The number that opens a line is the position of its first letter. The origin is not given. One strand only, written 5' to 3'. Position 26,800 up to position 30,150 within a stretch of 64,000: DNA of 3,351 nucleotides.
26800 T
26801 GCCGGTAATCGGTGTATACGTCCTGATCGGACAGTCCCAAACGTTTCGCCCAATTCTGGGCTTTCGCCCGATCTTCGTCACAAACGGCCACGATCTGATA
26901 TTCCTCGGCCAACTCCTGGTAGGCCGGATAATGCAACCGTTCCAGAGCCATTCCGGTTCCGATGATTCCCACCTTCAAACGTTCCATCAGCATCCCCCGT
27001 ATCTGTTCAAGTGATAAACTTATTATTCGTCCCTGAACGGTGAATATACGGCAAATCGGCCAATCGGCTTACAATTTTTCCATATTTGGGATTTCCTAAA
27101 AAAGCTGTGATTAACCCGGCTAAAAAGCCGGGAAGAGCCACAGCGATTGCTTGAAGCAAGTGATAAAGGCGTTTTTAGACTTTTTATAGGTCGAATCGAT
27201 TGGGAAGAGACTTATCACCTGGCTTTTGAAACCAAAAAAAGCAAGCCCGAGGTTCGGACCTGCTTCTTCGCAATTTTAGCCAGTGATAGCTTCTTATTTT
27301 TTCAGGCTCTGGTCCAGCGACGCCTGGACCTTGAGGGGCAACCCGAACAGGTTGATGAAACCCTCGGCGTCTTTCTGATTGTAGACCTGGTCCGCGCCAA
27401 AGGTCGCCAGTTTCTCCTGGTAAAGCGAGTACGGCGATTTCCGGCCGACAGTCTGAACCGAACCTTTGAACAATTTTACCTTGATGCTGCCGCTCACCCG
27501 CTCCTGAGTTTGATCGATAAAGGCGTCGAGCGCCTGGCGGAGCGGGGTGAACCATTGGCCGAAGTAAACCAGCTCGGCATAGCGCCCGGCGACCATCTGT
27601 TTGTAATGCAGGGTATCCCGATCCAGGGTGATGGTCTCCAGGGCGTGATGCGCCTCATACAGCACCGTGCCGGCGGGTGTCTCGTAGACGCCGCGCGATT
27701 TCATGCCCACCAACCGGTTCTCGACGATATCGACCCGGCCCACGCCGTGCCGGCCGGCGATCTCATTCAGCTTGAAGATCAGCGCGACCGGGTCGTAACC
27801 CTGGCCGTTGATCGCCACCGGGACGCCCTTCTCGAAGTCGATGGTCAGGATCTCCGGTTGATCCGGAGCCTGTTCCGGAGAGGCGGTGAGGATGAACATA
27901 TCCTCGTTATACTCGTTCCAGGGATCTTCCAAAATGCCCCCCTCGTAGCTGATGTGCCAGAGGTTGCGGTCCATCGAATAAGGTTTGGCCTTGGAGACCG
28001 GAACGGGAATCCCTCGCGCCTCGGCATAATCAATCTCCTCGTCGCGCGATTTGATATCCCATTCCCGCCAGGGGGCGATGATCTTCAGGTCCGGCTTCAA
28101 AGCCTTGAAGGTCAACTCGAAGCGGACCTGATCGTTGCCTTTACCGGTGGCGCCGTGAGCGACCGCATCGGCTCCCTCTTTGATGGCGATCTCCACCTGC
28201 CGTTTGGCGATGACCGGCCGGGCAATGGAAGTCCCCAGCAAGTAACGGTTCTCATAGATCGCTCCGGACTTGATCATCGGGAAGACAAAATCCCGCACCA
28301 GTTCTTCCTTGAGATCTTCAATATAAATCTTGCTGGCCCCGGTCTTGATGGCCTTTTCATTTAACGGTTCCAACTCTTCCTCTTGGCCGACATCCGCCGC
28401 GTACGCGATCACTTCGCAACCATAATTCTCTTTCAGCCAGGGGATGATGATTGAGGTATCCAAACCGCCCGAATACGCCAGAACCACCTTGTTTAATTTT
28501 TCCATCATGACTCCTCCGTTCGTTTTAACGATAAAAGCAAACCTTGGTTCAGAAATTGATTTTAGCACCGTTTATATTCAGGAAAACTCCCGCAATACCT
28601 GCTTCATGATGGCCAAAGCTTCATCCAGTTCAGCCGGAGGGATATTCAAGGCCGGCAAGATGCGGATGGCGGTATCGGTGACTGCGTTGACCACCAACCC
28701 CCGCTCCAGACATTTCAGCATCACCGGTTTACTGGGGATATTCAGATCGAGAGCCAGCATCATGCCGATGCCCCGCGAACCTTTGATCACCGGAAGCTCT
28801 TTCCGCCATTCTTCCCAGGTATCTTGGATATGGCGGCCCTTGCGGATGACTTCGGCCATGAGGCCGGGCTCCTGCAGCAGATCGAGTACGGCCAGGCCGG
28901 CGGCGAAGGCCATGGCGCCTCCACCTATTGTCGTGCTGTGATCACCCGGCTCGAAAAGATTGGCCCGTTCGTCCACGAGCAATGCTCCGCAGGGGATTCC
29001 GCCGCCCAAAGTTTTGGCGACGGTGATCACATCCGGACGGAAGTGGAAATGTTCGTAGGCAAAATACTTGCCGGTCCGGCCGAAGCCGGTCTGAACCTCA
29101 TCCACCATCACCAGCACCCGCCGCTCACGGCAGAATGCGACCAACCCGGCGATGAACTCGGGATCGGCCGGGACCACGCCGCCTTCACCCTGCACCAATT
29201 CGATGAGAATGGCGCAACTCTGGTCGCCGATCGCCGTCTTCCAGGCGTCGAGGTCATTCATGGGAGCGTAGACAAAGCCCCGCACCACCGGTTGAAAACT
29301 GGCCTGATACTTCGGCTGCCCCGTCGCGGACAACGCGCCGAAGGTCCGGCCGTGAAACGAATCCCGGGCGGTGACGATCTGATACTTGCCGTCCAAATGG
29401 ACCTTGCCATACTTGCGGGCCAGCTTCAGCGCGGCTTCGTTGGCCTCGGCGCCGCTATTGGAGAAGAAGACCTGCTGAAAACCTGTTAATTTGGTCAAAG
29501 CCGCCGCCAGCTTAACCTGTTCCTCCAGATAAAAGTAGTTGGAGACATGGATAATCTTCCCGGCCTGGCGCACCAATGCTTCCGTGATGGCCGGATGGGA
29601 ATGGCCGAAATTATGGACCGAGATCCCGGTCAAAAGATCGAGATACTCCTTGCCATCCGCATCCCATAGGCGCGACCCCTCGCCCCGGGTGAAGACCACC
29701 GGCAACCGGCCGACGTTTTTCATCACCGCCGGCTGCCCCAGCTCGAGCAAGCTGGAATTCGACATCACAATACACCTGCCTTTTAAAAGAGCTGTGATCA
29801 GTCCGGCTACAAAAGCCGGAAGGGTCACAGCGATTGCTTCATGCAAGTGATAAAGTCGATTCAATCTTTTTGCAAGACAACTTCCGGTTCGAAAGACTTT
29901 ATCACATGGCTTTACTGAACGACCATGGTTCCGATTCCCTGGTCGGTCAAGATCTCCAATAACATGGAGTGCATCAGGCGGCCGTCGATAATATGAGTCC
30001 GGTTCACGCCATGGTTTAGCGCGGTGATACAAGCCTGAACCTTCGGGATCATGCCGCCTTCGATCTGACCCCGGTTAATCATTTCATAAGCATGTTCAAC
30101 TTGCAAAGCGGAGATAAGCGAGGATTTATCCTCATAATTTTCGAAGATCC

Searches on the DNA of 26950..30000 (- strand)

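Call 18: search_rna_families(source=window, start=26950, end=30000, threshold=evalue, max_evalue=10)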
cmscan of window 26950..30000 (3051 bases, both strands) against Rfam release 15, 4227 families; matches with E-value up to 10: 3.
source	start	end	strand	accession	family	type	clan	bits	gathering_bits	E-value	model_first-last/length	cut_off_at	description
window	27487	27533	-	RF01336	CRISPR-DR23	Gene; CRISPR;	-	20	45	2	1-36/36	no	CRISPR RNA direct repeat element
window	27781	27831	+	RF01781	ASdes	Gene; sRNA;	-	15.7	40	5.9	1-68/68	no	ASdes TB sRNA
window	27784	27903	+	RF00062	HgcC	Gene;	-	14.1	50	4.6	1-130/130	no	HgcC family RNA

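Call 25: search_dna_similar(query=window:29781-29914:-, collection=plasmids, mode=distant, max_evalue=0.1)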
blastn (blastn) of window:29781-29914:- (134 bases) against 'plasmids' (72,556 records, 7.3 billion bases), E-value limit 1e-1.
No match.

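Call 26: search_dna_similar(query=window:29781-29914:-, collection=phages, mode=distant, max_evalue=0.1)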
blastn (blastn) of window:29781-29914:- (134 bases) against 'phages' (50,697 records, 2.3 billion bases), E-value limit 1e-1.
No match.

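Call 36: build_rna_model(alignment_id=A5, structure=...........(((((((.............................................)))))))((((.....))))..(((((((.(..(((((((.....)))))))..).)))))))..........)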
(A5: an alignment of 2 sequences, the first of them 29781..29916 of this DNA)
Model R1 built from alignment A5 (2 sequences, 136 columns); structure: as given.
model positions 136; base pairs 26; branch points 2; effective number of sequences 1.25; information 0.591 bits per position. Calibrated on 0.2 Mb of random sequence (short: E-values are rough).
structure used (alignment columns):
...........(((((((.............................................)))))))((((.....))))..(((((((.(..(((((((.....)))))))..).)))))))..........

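Call 37: search_with_rna_model(model_id=R1, source=window, filters=off, max_evalue=10)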
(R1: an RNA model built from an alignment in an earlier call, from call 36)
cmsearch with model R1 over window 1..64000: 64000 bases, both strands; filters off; matches with E-value up to 10: 12.
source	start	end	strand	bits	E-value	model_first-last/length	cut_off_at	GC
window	29781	29916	-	161.3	1.1e-36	1-136/136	no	0.42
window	27094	27229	-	153.4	8.9e-35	1-136/136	no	0.43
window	29791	29831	+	21.1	0.0053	86-126/136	no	0.59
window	33382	33472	-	12.2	0.72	1-136/136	no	0.43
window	33290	33439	+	11.4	1.1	1-136/136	no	0.37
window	27121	27180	+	9.5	3.1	1-136/136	no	0.45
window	29138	29170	-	9.5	3.2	90-122/136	no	0.7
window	3978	4008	-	8.7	4.7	1-136/136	no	0.19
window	48923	49038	-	8.3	6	1-136/136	no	0.33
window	33094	33191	-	8.1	6.9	1-136/136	no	0.45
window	6047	6161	-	8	7.1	1-136/136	no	0.4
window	24967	25066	-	7.8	8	1-136/136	no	0.42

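Call 44: search_with_rna_model(model_id=R1, sources=[L091, L092, L093, L094, L095, L090, L089, L008, L009, L010, L011, L012, L013, L014, L015, L016], max_evalue=1)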
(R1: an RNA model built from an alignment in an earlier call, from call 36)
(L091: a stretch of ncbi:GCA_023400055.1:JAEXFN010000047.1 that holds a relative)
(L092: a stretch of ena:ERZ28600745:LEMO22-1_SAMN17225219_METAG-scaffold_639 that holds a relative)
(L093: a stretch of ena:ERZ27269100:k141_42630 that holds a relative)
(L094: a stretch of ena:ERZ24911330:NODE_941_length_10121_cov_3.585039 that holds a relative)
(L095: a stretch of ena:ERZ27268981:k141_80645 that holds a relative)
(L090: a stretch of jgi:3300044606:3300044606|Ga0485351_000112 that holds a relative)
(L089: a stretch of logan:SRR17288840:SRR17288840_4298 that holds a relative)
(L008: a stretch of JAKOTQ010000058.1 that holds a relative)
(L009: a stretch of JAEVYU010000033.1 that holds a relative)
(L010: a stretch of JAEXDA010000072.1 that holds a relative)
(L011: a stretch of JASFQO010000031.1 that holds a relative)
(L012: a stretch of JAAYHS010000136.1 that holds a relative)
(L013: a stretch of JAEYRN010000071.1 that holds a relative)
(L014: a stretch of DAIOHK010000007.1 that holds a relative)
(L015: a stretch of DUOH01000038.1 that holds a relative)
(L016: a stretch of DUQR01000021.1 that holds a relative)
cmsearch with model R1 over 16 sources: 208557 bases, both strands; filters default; matches with E-value up to 1: 8.
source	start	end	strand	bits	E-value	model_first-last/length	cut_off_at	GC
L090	7244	7379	+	161.3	3.7e-36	1-136/136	no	0.42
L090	9931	10066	+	153.4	2.9e-34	1-136/136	no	0.43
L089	2685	2820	+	153.4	2.9e-34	1-136/136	no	0.43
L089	1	133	+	153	3.5e-34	4-136/136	5'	0.42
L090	7329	7369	-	21.1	0.017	86-126/136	no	0.59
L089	83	123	-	21.1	0.017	86-126/136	no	0.59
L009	8511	8616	-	16.8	0.18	1-136/136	no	0.31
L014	11204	11304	+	14.7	0.58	1-136/136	no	0.32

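Call 51: search_with_rna_model(model_id=R1, sources=[L096, L097], max_evalue=5, filters=off)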
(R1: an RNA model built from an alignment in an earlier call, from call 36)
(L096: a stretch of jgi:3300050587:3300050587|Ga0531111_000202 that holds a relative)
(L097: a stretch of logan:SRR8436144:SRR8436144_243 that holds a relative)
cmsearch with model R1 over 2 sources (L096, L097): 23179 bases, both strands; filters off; matches with E-value up to 5: 7.
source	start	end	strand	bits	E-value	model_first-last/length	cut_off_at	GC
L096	17116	17252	+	59.7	1e-12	1-136/136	no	0.39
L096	17080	17197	-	11.6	0.36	1-136/136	no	0.36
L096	5403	5517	+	11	0.48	1-136/136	no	0.39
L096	16584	16696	+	10.9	0.52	1-136/136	no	0.57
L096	14402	14448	+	8.8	1.7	1-136/136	no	0.3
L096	7556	7586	+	8.7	1.7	1-136/136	no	0.19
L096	11292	11397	+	7.1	4.2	1-136/136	no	0.43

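Call 54: search_with_rna_model(model_id=R1, sources=[window, L096], max_evalue=0.00001, make_alignment=true, show_alignments=3)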
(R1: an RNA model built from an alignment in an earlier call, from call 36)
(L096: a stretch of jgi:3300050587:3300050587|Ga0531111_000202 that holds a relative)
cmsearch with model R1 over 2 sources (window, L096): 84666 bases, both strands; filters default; matches with E-value up to 0.00001: 3.
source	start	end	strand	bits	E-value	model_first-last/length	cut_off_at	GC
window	29781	29916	-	161.3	1.5e-36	1-136/136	no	0.42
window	27094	27229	-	153.4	1.2e-34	1-136/136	no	0.43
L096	17116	17252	+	59.7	3.7e-12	1-136/136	no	0.39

Alignment A9: 3 matches aligned to the model, 138 columns, each read 5' to 3' on its own strand. Consensus structure (alignment columns), stored with it:
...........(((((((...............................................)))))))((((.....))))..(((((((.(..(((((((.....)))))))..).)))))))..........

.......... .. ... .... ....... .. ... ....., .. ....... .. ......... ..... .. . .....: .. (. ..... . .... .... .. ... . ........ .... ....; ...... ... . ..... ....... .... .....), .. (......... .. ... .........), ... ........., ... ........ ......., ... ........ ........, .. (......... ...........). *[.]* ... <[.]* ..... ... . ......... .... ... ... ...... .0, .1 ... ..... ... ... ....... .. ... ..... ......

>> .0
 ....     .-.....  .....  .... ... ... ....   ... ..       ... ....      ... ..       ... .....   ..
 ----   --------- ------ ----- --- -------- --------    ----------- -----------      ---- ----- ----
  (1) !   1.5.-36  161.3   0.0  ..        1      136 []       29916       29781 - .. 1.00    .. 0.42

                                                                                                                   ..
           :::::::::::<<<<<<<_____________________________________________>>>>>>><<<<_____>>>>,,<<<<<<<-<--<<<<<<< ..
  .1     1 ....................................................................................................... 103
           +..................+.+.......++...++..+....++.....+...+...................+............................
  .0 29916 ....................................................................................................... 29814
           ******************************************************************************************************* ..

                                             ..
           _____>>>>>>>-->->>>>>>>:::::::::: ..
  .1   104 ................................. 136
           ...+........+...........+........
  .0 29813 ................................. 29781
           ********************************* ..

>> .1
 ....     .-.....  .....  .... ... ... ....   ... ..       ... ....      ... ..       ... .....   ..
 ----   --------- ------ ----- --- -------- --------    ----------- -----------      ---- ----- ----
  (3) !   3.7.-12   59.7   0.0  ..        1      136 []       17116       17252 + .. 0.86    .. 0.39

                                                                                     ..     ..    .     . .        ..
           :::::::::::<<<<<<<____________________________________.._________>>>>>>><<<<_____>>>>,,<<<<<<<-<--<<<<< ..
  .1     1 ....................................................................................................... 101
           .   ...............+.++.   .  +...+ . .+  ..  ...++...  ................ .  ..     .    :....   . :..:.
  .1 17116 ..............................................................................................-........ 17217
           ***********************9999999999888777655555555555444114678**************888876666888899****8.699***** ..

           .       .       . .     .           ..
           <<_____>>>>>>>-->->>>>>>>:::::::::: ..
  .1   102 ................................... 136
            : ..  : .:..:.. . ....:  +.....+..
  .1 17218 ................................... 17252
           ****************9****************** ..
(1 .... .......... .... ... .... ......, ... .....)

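Call 56: build_rna_model(alignment_id=A9)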
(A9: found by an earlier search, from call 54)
Model R2 built from alignment A9 (3 sequences, 138 columns); structure: stored with the alignment.
model positions 136; base pairs 26; branch points 2; effective number of sequences 1.66; information 0.59 bits per position. Calibrated on 0.2 Mb of random sequence (short: E-values are rough).
structure used (alignment columns):
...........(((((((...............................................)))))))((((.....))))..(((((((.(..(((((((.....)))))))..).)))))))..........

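Call 57: search_with_rna_model(model_id=R2, sources=[window, L096, L097], filters=off, max_evalue=5)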
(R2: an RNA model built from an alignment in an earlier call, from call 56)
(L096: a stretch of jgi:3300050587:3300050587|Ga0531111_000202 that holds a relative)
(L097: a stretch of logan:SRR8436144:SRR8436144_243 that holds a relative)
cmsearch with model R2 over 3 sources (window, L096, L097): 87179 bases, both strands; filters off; matches with E-value up to 5: 9.
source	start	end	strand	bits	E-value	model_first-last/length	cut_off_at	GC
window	29781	29916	-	153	3.4e-33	1-136/136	no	0.42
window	27094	27229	-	140.1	3.4e-30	1-136/136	no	0.43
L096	17116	17252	+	130.4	6.2e-28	1-136/136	no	0.39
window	29791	29831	+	18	0.065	86-126/136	no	0.59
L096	17043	17197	-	14.8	0.35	1-136/136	no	0.37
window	27150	27231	+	13.5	0.7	1-136/136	no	0.38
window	13499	13612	-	10.5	3.5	1-136/136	no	0.42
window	29138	29170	-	10.1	4.4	90-122/136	no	0.7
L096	16584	16696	+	10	4.6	1-136/136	no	0.57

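Call 58: search_with_rna_model(model_id=R2, sources=[L008, L009, L010, L011, L012, L013, L014, L015, L016, L017, L018, L019, L020, L021, L022, L091, L092, L093, L094, L095, L041, L055, L080, L039], max_evalue=1)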
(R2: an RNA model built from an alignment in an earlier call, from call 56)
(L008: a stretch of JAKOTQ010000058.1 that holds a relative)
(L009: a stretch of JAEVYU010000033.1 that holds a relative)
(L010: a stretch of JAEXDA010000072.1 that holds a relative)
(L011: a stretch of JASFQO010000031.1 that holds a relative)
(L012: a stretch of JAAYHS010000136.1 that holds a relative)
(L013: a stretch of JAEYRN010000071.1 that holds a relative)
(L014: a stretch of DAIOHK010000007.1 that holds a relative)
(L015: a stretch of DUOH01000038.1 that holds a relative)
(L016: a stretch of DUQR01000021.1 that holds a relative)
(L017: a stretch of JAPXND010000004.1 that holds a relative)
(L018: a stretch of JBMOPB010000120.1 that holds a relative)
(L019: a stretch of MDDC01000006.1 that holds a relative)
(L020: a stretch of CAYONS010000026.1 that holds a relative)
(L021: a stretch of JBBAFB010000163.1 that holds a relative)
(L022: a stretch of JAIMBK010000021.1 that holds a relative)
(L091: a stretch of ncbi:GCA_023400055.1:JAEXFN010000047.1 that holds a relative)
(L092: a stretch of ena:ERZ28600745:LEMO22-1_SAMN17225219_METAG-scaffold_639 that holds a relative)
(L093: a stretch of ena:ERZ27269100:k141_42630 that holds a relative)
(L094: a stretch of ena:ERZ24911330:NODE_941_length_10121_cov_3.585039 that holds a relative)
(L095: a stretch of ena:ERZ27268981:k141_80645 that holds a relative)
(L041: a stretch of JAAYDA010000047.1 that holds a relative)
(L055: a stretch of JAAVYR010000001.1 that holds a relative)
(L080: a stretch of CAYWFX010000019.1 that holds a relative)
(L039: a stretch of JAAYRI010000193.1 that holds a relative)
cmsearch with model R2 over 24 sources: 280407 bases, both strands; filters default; matches with E-value up to 1: 0.
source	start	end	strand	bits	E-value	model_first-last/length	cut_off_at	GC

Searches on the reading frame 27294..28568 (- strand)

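Call 9: search_protein_families(library=pfam, proteins=[window:27294-28568:-])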
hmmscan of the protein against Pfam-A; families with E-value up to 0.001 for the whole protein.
window:27294-28568:- (424 aa): 2 families
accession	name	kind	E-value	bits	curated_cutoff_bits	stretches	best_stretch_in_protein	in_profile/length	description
PF20979.2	Arginosuc_syn_C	-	2.4e-94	315.5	27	1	197-414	1-218/219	Arginosuccinate synthase C-terminal domain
PF00764.25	Arginosuc_synth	-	1.9e-70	236.6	27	1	27-188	1-162/162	Arginosuccinate synthase N-terminal HUP domain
